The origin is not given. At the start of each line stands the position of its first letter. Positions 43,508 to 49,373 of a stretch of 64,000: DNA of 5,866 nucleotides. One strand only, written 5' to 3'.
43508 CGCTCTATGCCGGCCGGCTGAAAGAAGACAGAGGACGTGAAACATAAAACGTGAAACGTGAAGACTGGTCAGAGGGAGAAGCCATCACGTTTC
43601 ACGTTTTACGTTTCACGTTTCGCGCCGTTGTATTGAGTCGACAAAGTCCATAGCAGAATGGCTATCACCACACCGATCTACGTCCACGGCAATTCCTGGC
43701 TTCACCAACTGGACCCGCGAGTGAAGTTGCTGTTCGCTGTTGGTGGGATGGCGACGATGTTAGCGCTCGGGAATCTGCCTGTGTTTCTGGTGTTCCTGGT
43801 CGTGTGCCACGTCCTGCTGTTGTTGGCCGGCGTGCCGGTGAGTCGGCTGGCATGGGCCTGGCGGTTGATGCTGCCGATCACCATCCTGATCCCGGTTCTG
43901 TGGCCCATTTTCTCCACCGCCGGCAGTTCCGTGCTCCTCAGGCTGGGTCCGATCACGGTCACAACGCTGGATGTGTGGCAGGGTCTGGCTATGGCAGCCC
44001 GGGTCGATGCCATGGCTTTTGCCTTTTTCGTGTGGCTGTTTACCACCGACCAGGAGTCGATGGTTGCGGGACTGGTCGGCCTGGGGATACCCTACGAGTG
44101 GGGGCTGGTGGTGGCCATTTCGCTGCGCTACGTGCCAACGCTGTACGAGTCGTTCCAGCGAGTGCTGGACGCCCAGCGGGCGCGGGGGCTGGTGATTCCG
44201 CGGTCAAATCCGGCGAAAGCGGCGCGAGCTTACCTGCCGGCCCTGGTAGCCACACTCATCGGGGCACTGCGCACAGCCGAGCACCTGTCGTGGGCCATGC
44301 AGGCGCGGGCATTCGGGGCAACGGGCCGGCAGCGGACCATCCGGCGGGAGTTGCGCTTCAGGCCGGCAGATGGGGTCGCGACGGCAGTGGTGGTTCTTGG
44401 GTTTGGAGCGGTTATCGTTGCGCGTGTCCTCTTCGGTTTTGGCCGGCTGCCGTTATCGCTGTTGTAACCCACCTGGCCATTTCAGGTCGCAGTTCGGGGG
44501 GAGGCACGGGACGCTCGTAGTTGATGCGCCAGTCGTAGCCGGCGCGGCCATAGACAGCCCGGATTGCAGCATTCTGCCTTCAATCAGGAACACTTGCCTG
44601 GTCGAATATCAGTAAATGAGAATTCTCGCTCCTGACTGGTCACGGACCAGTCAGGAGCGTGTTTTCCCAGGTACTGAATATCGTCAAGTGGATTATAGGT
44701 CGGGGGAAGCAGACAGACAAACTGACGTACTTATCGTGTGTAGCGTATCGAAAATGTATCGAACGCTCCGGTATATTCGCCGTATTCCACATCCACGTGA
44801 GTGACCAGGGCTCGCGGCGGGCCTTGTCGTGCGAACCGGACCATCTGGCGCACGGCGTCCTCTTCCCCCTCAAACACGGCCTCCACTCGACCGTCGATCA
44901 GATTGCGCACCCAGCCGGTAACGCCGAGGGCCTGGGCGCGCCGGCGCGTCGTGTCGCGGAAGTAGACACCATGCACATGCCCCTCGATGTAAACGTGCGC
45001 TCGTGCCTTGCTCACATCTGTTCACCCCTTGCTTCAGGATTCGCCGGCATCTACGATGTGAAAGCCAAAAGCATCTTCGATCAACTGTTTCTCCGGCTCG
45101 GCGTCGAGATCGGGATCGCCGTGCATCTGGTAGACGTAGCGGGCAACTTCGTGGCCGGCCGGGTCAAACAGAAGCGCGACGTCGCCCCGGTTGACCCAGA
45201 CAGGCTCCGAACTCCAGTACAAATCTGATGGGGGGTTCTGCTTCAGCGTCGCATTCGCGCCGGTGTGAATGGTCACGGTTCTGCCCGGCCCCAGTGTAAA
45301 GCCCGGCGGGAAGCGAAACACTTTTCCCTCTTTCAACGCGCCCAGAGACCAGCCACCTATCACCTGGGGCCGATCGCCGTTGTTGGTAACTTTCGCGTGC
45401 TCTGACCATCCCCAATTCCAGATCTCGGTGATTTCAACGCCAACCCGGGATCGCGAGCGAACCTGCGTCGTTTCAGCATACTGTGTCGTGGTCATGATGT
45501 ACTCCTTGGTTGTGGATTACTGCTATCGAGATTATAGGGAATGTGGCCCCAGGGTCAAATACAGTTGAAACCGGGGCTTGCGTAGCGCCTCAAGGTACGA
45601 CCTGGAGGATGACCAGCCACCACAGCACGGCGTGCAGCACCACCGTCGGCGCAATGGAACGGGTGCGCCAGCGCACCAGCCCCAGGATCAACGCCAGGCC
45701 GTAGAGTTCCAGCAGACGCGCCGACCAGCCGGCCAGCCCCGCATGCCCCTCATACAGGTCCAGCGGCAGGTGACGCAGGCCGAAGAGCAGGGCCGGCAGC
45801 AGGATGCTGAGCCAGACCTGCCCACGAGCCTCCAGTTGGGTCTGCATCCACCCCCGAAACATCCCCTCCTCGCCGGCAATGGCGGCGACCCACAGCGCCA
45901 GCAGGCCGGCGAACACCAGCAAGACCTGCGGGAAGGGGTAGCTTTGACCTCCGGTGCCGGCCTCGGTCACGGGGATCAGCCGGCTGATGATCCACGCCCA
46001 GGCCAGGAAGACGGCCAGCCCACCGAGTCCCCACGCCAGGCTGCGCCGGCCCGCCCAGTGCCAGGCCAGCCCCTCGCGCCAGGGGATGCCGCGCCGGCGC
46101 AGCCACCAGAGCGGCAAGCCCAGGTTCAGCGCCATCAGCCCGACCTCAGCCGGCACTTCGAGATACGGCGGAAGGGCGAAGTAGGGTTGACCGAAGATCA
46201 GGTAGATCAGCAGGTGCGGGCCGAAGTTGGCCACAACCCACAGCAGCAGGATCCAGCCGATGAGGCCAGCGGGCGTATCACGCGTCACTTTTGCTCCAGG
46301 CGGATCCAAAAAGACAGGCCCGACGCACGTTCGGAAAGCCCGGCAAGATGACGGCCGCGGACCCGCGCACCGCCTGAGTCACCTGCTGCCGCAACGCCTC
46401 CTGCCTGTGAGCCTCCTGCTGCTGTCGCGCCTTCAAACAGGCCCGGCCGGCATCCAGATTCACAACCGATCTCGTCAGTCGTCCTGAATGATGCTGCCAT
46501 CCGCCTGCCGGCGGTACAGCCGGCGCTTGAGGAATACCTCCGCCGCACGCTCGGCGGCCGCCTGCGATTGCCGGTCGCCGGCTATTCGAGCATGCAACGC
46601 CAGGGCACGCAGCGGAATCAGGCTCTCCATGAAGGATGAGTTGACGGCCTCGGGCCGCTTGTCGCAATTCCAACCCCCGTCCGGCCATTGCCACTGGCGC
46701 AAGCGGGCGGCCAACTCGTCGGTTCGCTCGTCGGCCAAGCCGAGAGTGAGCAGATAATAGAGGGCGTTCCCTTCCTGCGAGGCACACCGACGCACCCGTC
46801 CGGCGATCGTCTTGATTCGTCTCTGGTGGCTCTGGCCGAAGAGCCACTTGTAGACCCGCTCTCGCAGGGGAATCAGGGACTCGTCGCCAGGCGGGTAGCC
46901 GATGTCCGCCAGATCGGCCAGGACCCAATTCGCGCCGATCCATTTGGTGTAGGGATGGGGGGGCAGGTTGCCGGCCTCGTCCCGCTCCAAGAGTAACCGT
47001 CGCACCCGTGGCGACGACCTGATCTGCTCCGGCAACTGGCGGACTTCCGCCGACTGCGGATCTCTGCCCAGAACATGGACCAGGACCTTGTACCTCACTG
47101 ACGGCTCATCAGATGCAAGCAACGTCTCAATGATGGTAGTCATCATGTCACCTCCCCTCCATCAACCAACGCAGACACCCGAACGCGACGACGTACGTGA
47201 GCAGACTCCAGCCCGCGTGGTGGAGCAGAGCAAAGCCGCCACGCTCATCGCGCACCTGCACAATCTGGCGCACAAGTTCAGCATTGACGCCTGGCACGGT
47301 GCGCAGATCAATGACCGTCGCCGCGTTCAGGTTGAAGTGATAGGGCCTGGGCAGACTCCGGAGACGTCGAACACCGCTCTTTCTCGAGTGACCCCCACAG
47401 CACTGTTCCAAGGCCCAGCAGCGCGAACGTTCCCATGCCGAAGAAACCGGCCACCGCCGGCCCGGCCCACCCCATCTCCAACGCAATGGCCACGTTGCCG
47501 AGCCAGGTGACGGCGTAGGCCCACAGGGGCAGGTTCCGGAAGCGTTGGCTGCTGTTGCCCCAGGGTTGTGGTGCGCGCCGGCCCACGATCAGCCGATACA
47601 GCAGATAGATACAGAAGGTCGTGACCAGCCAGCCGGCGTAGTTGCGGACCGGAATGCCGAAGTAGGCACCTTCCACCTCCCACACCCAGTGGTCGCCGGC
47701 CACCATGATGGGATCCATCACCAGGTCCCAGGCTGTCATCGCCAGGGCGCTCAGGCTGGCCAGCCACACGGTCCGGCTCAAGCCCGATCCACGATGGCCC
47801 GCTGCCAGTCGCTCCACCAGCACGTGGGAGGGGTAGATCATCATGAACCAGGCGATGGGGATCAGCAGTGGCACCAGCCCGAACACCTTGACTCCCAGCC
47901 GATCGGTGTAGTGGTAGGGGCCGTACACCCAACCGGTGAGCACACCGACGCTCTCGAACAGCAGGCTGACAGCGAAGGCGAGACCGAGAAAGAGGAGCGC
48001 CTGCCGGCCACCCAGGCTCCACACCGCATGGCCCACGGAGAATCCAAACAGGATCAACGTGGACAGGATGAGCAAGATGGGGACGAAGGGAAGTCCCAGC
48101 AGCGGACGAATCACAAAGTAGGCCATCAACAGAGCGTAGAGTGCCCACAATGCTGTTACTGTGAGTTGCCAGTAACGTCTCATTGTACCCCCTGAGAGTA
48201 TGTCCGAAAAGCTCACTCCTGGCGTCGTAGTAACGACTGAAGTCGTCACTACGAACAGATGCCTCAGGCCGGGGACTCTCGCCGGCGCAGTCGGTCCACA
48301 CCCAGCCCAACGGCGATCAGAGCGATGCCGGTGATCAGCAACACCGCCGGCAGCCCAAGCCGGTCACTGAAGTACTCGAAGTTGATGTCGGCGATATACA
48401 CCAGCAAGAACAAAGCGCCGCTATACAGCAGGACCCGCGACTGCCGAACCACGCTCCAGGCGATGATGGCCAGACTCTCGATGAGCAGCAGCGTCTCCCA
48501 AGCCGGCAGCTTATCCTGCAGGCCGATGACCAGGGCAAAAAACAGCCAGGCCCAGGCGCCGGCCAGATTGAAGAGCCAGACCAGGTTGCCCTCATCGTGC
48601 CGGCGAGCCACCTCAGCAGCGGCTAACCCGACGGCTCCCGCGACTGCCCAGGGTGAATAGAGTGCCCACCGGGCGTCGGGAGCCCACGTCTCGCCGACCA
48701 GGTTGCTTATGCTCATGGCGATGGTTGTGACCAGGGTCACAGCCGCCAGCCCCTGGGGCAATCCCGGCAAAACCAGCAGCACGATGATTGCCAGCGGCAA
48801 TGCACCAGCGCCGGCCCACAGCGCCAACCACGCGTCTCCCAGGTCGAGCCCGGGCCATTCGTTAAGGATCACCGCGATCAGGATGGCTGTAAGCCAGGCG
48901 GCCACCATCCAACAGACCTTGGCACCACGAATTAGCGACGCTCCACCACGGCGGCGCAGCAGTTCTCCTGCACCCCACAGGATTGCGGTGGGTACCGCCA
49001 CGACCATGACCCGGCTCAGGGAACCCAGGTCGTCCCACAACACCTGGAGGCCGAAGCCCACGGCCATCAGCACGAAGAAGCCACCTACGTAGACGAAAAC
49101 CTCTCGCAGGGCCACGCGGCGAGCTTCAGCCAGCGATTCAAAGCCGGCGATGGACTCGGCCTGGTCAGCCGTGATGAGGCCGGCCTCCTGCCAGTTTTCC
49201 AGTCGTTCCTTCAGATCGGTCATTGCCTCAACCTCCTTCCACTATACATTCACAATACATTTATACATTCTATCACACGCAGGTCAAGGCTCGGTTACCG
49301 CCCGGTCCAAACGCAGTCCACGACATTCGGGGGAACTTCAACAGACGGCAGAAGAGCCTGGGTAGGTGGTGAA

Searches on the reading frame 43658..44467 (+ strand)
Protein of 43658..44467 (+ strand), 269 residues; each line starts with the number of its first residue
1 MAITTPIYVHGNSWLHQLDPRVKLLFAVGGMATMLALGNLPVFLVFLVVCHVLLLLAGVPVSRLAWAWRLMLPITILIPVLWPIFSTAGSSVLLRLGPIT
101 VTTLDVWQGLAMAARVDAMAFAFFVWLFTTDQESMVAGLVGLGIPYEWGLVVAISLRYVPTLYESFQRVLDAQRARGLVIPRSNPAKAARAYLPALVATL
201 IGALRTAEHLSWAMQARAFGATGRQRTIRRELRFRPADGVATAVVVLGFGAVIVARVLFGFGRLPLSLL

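Call 21: search_protein_families(library=pfam, proteins=[window:43658-44467:+], max_evalue=0.00001)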
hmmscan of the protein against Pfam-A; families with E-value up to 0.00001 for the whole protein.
window:43658-44467:+ (269 aa): 1 family
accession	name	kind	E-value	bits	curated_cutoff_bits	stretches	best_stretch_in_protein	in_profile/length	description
PF02361.21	CbiQ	-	2.9e-31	109.2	25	1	12-221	2-210/216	Cobalt transport protein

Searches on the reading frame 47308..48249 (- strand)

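Call 21: search_protein_families(library=pfam, proteins=[window:47308-48249:-], max_evalue=0.00001)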
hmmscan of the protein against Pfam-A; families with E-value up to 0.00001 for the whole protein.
window:47308-48249:- (313 aa): 1 family
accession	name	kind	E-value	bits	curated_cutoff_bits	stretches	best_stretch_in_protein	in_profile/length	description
PF04240.17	Caroten_synth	-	5.9e-44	150.9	25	1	58-270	4-204/209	Carotenoid biosynthesis protein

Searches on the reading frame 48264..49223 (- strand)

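Call 21: search_protein_families(library=pfam, proteins=[window:48264-49223:-], max_evalue=0.00001)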
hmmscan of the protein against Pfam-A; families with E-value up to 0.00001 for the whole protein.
window:48264-49223:- (319 aa): 1 family
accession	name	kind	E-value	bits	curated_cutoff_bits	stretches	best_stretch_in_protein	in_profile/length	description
PF09925.14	DUF2157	-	2.2e-08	34.4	32.4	1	10-147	2-139/146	Predicted membrane protein (DUF2157)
